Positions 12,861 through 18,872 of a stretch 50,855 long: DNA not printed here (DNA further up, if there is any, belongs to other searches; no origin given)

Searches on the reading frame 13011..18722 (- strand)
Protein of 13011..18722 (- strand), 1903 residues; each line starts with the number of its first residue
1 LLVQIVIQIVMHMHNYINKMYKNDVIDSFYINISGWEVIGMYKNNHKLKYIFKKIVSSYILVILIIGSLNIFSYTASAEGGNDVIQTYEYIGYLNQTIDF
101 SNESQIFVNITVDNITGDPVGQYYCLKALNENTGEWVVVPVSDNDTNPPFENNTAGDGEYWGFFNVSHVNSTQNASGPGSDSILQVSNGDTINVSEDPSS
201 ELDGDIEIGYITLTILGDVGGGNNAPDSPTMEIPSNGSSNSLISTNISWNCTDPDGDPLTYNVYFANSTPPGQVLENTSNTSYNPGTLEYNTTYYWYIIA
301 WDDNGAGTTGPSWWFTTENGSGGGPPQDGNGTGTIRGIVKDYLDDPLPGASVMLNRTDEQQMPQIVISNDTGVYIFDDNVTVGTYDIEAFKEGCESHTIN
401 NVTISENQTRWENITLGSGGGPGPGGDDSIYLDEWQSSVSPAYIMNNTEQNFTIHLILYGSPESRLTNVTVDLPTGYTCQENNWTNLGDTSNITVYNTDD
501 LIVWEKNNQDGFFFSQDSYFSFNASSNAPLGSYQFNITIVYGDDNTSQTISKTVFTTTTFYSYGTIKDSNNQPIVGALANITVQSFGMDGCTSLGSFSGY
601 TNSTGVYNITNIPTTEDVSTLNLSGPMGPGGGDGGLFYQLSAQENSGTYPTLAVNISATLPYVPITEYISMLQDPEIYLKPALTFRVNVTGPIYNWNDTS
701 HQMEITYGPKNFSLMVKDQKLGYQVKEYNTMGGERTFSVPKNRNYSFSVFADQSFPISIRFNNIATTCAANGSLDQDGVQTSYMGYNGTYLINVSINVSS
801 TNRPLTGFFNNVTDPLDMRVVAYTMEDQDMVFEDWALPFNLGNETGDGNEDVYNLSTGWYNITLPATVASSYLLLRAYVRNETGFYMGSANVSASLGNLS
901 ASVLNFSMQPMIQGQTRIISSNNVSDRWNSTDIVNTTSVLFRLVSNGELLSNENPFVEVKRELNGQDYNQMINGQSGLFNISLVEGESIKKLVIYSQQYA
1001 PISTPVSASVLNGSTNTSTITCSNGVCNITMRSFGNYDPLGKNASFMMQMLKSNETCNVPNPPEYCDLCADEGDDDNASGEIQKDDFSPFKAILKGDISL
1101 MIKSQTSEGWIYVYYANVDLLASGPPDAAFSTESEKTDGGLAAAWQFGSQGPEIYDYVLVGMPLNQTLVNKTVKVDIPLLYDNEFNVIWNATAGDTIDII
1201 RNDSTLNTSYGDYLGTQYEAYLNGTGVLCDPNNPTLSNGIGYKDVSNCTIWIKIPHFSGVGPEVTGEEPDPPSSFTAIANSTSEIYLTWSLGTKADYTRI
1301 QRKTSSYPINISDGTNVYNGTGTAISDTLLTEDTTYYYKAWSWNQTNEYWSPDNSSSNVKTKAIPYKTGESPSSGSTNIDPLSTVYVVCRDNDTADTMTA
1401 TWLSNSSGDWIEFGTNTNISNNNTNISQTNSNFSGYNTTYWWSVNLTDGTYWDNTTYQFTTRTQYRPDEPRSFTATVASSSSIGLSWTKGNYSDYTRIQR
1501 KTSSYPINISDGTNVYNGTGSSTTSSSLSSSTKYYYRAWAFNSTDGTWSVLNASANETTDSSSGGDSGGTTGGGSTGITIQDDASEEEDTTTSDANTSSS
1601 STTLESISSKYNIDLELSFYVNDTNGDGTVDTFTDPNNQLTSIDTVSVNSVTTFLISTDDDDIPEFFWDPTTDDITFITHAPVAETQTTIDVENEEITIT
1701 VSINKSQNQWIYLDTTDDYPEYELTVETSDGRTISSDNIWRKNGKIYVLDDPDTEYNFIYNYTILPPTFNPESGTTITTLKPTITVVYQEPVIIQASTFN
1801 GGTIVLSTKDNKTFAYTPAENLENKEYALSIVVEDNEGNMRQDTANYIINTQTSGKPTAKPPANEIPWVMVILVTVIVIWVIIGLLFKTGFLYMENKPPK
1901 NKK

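Call 80: search_protein_families(library=pfam, proteins=[window:13011-18722:-], max_evalue=0.01)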
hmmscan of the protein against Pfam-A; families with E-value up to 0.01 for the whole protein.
window:13011-18722:- (1903 aa): 1 family
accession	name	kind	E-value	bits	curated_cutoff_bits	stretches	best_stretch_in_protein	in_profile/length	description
PF13620.12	CarboxypepD_reg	-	2.6e-13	50.6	32.3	1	334-416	1-81/82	Carboxypeptidase regulatory-like domain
